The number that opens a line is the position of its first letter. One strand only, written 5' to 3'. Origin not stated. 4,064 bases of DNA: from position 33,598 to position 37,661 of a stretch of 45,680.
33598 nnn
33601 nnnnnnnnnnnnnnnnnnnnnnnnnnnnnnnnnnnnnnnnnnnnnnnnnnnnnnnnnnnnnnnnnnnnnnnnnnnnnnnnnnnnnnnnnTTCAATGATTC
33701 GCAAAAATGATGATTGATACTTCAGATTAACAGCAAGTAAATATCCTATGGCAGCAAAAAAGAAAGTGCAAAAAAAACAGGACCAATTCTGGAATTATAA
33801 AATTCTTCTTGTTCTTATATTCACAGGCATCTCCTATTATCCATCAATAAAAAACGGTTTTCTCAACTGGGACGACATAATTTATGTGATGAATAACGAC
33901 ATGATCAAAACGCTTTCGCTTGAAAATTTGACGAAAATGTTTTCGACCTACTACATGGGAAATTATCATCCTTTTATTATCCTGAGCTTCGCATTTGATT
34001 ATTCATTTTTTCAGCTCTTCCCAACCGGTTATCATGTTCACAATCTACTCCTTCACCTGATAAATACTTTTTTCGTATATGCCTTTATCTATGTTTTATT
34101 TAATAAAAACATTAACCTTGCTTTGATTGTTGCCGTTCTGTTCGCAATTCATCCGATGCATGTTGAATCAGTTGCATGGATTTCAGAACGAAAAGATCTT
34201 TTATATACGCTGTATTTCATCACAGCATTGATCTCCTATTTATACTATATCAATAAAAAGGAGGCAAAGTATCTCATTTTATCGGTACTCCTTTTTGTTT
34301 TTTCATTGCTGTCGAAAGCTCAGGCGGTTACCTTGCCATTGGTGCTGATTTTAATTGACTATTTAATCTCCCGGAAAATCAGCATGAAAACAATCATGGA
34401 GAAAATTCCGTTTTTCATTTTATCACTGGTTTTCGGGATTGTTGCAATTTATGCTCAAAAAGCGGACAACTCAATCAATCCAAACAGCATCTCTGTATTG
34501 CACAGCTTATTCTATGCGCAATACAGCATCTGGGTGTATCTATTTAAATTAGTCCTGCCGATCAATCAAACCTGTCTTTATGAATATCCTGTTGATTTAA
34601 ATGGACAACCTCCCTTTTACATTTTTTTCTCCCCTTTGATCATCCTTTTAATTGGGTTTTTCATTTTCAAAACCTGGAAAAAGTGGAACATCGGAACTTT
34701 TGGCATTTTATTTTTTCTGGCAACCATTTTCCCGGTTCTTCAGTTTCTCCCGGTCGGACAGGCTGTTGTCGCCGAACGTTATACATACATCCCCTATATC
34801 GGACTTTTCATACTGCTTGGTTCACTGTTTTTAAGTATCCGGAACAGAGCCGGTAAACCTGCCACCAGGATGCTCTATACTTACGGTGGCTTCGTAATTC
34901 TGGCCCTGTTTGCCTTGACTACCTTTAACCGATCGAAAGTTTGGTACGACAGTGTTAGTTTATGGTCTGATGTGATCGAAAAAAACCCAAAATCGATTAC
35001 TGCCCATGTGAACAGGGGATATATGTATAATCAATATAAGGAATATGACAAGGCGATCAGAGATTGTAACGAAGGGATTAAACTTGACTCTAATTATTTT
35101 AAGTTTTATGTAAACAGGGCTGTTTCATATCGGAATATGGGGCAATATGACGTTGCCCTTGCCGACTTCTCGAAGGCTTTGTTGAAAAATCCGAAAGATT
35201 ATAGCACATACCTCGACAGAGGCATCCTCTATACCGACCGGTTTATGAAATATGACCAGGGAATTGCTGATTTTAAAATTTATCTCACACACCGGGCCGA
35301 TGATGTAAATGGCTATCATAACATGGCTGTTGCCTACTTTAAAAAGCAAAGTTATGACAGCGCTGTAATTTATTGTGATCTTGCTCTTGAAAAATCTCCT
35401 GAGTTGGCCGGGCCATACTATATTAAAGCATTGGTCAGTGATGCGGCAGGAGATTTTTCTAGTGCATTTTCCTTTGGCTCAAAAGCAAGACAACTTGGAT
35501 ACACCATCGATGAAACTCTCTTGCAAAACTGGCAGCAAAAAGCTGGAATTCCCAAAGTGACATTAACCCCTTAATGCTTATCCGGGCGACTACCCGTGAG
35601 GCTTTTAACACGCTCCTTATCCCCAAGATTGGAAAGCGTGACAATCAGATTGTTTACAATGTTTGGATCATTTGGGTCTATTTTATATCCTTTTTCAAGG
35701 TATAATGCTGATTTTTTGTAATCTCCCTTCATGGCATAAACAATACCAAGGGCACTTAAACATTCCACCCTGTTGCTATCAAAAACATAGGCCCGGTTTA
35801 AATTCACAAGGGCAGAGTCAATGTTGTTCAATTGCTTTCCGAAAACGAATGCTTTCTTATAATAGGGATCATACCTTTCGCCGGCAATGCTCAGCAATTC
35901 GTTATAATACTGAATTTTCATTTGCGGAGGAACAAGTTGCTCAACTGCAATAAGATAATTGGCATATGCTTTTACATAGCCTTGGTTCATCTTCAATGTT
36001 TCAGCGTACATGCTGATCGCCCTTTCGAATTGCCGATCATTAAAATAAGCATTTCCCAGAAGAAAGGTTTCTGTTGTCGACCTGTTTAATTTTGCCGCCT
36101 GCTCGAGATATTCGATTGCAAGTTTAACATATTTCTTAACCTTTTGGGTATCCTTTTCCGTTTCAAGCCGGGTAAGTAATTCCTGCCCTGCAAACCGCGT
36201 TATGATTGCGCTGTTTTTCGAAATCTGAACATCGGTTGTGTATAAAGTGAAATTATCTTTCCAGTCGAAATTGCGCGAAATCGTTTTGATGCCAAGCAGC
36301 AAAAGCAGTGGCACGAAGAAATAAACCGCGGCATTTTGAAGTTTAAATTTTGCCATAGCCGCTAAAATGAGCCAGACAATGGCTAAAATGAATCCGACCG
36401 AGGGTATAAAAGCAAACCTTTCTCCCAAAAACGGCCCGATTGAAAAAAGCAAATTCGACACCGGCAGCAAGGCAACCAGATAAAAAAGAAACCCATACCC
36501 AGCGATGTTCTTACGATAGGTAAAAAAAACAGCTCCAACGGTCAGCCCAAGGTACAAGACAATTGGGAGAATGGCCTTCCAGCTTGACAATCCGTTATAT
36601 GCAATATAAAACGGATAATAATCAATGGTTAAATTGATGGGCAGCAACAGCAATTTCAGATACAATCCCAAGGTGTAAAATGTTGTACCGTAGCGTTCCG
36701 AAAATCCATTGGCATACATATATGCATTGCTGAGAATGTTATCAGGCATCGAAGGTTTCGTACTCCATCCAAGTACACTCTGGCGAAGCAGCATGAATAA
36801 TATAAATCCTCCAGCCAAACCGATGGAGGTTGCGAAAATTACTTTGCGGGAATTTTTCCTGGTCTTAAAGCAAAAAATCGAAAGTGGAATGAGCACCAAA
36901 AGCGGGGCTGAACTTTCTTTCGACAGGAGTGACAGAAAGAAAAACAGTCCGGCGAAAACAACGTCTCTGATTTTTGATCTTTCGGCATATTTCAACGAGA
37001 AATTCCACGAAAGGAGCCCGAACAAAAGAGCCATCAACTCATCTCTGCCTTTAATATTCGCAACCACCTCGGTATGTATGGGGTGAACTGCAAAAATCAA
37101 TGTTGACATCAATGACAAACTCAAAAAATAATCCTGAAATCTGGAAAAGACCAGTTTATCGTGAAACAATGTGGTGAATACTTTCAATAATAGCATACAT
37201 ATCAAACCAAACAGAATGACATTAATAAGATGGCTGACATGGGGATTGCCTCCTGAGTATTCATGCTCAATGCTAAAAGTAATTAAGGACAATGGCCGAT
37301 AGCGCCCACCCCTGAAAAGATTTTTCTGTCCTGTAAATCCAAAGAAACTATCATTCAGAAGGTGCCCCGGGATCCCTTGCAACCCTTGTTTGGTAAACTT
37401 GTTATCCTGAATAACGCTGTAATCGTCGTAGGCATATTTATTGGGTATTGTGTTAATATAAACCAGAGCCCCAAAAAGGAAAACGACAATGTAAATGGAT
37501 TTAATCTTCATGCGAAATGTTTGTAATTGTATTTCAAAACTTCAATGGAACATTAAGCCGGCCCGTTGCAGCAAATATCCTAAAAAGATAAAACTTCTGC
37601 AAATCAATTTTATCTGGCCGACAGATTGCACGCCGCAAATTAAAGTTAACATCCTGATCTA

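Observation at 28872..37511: A Dpm1/ArnC-like GT2 followed by four paralogous TMTC-like TPR GT-C proteins: a candidate undescribed periplasmic glycosylation system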

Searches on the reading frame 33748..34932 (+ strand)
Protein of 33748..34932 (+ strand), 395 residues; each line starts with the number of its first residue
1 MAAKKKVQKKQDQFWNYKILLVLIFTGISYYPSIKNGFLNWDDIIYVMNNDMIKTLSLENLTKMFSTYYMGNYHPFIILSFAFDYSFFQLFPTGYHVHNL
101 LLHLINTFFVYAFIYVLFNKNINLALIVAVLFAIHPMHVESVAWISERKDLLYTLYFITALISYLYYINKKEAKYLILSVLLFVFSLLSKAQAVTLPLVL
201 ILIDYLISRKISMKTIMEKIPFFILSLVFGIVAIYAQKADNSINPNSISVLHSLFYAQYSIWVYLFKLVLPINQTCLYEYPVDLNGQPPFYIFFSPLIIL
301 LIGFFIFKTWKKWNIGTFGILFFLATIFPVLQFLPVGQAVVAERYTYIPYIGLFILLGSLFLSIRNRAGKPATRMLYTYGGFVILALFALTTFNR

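Call 101: find_homologous_proteins(query=window:33748-34932:+, max_evalue=0.00001)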
Query window:33748-34932:+ (395 aa): 6338 proteins with E <= 0.00001 among 8000 candidates; the best 120 are listed.
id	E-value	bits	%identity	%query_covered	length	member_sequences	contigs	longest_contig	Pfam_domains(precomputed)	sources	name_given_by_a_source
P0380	8.0e-246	834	98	100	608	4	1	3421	PF13431.13,PF13414.13,PF13371.13,PF00515.35,PF13424.13,PF12569.15,PF13432.13,PF13428.13,PF13181.13,PF07719.24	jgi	jgi:protein O-mannosyl-transferase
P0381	2.3e-202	690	78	100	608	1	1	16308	PF13431.13,PF13414.13,PF13371.13,PF00515.35,PF13424.13,PF13432.13,PF13181.13,PF07719.24,PF13231.13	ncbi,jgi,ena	jgi:tetratricopeptide (TPR) repeat protein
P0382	4.1e-195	667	78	100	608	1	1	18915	PF13431.13,PF13414.13,PF00515.35,PF13424.13,PF13432.13,PF13181.13,PF07719.24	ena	-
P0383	1.7e-193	661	77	100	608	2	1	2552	PF13431.13,PF13414.13,PF13371.13,PF00515.35,PF13424.13,PF13432.13,PF13181.13,PF07719.24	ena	-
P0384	1.3e-190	652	76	100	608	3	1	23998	PF13431.13,PF13414.13,PF13371.13,PF00515.35,PF13424.13,PF13181.13,PF07719.24,PF13231.13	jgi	jgi:lipoprotein NlpI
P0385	3.6e-188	644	76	100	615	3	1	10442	PF13431.13,PF13414.13,PF13371.13,PF00515.35,PF13424.13,PF13432.13,PF13428.13,PF13181.13,PF07719.24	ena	-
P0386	6.1e-188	643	73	100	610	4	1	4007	PF13431.13,PF13414.13,PF00515.35,PF13424.13,PF13181.13,PF07719.24,PF13231.13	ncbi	-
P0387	1.2e-183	629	71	100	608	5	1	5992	PF13431.13,PF13414.13,PF13371.13,PF00515.35,PF13424.13,PF13432.13,PF13181.13,PF07719.24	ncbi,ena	-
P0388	1.5e-159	550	64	100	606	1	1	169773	PF13431.13,PF13414.13,PF00515.35,PF13424.13,PF12569.15,PF13432.13,PF13181.13,PF07719.24,PF13174.13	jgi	-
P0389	6.3e-144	498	58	100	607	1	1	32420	PF13414.13,PF13371.13,PF00515.35,PF13432.13,PF07719.24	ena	-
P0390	9.1e-143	494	60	100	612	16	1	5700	PF13431.13,PF13414.13,PF13371.13,PF00515.35,PF13432.13,PF07719.24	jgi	jgi:hypothetical protein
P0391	1.6e-142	493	63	92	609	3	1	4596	PF13431.13,PF13414.13,PF00515.35,PF13432.13,PF07719.24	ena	-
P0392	1.6e-141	490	58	96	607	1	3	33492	PF13431.13,PF13414.13,PF13371.13,PF00515.35,PF13424.13,PF13432.13,PF13181.13,PF07719.24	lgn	-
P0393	3.8e-141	489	57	100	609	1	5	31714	PF13431.13,PF13414.13,PF13371.13,PF00515.35,PF13424.13,PF13432.13,PF07719.24,PF13231.13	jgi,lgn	-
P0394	5.6e-141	488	59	95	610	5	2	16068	PF13431.13,PF13414.13,PF13371.13,PF00515.35,PF13181.13,PF07719.24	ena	-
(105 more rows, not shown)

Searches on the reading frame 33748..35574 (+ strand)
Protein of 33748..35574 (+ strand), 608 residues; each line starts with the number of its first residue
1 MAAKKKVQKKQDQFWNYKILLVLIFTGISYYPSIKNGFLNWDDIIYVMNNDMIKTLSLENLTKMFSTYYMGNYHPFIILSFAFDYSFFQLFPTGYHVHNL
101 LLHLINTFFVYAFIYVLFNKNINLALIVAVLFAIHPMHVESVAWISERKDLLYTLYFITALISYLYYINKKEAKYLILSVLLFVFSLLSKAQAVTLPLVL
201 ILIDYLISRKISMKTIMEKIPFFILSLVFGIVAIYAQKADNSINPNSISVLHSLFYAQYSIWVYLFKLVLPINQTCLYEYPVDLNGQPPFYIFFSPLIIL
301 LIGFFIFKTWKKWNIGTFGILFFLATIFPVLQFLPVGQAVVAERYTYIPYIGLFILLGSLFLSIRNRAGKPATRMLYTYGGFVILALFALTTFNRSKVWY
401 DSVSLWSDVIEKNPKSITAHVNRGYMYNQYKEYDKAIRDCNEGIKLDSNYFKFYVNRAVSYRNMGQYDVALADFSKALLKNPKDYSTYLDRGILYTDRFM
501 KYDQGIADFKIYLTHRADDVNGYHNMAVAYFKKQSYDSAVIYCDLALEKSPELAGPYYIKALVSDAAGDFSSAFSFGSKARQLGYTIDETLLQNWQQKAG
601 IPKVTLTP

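Call 3: search_protein_families(library=pfam, proteins=[window:33748-35574:+], max_evalue=0.01)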
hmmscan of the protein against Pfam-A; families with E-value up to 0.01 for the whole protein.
window:33748-35574:+ (608 aa): 13 families
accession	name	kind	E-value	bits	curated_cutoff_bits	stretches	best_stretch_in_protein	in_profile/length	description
PF00515.34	TPR_1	-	8.2e-21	73.3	27.8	3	419-450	3-34/34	Tetratricopeptide repeat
PF07719.23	TPR_2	-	2.5e-16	58.8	27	2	452-484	2-34/34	Tetratricopeptide repeat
PF13431.12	TPR_17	-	2e-13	49.9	24.4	1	440-468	2-30/34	Tetratricopeptide repeat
PF13181.12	TPR_8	-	2e-10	40.4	25.7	0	452-479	2-29/34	Tetratricopeptide repeat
PF13414.12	TPR_11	-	6.8e-09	35.7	26.8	1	424-465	1-42/42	TPR repeat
PF13432.12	TPR_16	-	8.1e-09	36.2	32.7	0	457-495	3-41/65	Tetratricopeptide repeat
PF13424.12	TPR_12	-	5.7e-08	33.3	30.1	1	417-478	3-65/77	Tetratricopeptide repeat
PF12569.14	NatA_aux_su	-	7.8e-07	28.8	33.3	1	526-583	198-255/515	N-terminal acetyltransferase A, auxiliary subunit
PF13371.12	TPR_9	-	5.3e-06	26.8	35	0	461-519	5-62/73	Tetratricopeptide repeat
PF13428.12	TPR_14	-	1.3e-05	25.8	23.5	0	455-491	5-41/44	Tetratricopeptide repeat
PF13374.12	TPR_10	-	0.00019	21.8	27.5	0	523-549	5-31/42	Tetratricopeptide repeat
PF12895.13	ANAPC3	-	0.00052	20.7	27.2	0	533-580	2-49/82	Anaphase-promoting complex, cyclosome, subunit 3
PF13174.12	TPR_6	-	0.0032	18.5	26.3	0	456-483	5-32/33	Tetratricopeptide repeat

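Call 4: search_protein_families(library=ncbifam, proteins=[window:33748-35574:+], max_evalue=0.01)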
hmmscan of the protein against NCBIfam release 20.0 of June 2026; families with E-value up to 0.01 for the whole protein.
window:33748-35574:+ (608 aa): 11 families
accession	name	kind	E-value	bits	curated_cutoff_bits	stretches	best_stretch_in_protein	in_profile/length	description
NF040959.1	MamA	equivalog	1.2e-17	64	200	2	452-575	38-160/204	magnetosome protein MamA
TIGR02521.1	type_IV_pilW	equivalog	1e-10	41.6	154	1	451-497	31-77/234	type IV pilus biogenesis/stability protein PilW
TIGR02917.1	PEP_TPR_lipo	equivalog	9.1e-09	33.7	312.2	1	459-575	167-282/899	XrtA/PEP-CTERM system TPR-repeat protein PrsT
NF033758.1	gliding_GltE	equivalog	3e-08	33.1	225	2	409-459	282-332/411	adventurous gliding motility TPR repeat lipoprotein GltE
NF041522.1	TPR_sll0314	equivalog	4.8e-05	22.7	225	0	523-569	183-229/275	Sll0314/Alr1548 family TPR repeat-containing protein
TIGR00990.1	3a0801s09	subfamily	6.8e-05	21.7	757.25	1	413-554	327-467/615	mitochondrial import receptor subunit TOM70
NF008391.2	PRK11189.1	equivalog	0.00067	19.2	250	1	401-484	76-166/297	lipoprotein NlpI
NF002725.1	PRK02603.1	equivalog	0.0013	18.7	143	0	422-498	40-119/173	photosystem I assembly protein Ycf3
NF033920.0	C39_PA2778_fam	equivalog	0.0016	17.9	150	0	389-478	162-251/255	PA2778 family cysteine peptidase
NF033762.1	social_mot_Tgl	equivalog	0.0029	17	225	1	408-558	56-208/252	social motility TPR repeat lipoprotein Tgl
NF047558.1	TPR_END_plus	domain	0.0057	16.6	32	0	454-485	2-32/56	TPR end-of-group domain-containing protein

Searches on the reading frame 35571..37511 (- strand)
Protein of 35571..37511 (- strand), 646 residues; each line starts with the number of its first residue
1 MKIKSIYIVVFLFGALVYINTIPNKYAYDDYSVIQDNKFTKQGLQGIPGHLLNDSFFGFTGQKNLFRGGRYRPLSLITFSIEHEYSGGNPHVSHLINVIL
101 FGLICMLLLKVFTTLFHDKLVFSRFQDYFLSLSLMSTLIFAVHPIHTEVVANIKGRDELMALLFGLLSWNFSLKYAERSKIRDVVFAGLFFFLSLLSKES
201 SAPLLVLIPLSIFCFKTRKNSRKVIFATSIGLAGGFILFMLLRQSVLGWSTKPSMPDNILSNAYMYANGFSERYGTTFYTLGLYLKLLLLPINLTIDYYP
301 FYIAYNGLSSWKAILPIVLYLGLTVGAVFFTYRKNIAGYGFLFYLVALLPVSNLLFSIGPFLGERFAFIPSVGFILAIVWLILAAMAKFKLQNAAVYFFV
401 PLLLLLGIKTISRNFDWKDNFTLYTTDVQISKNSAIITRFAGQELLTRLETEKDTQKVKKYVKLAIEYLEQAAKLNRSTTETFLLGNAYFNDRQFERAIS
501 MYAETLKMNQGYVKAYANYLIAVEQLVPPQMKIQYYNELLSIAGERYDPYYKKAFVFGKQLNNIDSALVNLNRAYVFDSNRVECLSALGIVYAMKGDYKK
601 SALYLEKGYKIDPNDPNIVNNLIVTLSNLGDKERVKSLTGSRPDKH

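Call 3: search_protein_families(library=pfam, proteins=[window:35571-37511:-], max_evalue=0.01)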
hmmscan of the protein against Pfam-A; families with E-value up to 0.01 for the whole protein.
window:35571-37511:- (646 aa): 14 families
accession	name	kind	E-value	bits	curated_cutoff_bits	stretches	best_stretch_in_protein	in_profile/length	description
PF07719.23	TPR_2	-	4.6e-11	42.4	27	1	583-615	2-34/34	Tetratricopeptide repeat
PF00515.34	TPR_1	-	1.6e-08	34.5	27.8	1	583-615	2-34/34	Tetratricopeptide repeat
PF13428.12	TPR_14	-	2.5e-06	28.1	23.5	0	583-622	2-41/44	Tetratricopeptide repeat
PF14559.12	TPR_19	-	4.7e-06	27.3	25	0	594-634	3-43/68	Tetratricopeptide repeat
PF13432.12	TPR_16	-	1.8e-05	25.5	32.7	0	484-522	2-38/65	Tetratricopeptide repeat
PF13424.12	TPR_12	-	3.1e-05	24.5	30.1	0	580-612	43-75/77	Tetratricopeptide repeat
PF13181.12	TPR_8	-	0.0001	22.6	25.7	0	585-615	4-34/34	Tetratricopeptide repeat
PF13231.12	PMT_2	-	0.00027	21.6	26.1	1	132-240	51-151/160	Dolichyl-phosphate-mannose-protein mannosyltransferase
PF13176.12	TPR_7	-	0.00032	21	27.9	0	484-508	4-30/36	Tetratricopeptide repeat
PF13414.12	TPR_11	-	0.00036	20.6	26.8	0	560-596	6-42/42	TPR repeat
PF04049.19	ANAPC8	-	0.00039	20.5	23.8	1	457-520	51-114/267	Anaphase promoting complex subunit 8 / Cdc23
PF13431.12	TPR_17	-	0.00073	20.1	24.4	0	605-633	2-30/34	Tetratricopeptide repeat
PF12895.13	ANAPC3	-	0.001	19.7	27.2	0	463-509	6-55/82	Anaphase-promoting complex, cyclosome, subunit 3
PF13374.12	TPR_10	-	0.0015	18.9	27.5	0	485-508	8-31/42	Tetratricopeptide repeat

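Call 4: search_protein_families(library=ncbifam, proteins=[window:35571-37511:-], max_evalue=0.01)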
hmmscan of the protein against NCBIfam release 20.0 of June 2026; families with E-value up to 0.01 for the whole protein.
window:35571-37511:- (646 aa): 8 families
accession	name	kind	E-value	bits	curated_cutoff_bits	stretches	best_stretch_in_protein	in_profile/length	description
NF040959.1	MamA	equivalog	1e-09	38.1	200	2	532-625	21-114/204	magnetosome protein MamA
TIGR02917.1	PEP_TPR_lipo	equivalog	7.1e-09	34.1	312.2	1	560-637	817-892/899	XrtA/PEP-CTERM system TPR-repeat protein PrsT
TIGR02521.1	type_IV_pilW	equivalog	5.9e-06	26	154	1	562-621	45-104/234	type IV pilus biogenesis/stability protein PilW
NF033920.0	C39_PA2778_fam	equivalog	7.1e-06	25.6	150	1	451-524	162-235/255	PA2778 family cysteine peptidase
NF047558.1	TPR_END_plus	domain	0.00083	19.3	32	0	462-481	15-34/56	TPR end-of-group domain-containing protein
NF002725.1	PRK02603.1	equivalog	0.0014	18.7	143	0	578-634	65-124/173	photosystem I assembly protein Ycf3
NF047507.1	TPR_BatC_Lepto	exception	0.0017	17.8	175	0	466-518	78-135/214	TPR repeat-containing protein BatC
NF007302.0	PRK09782.1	equivalog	0.002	16.2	1223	1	540-631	604-695/990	phage receptor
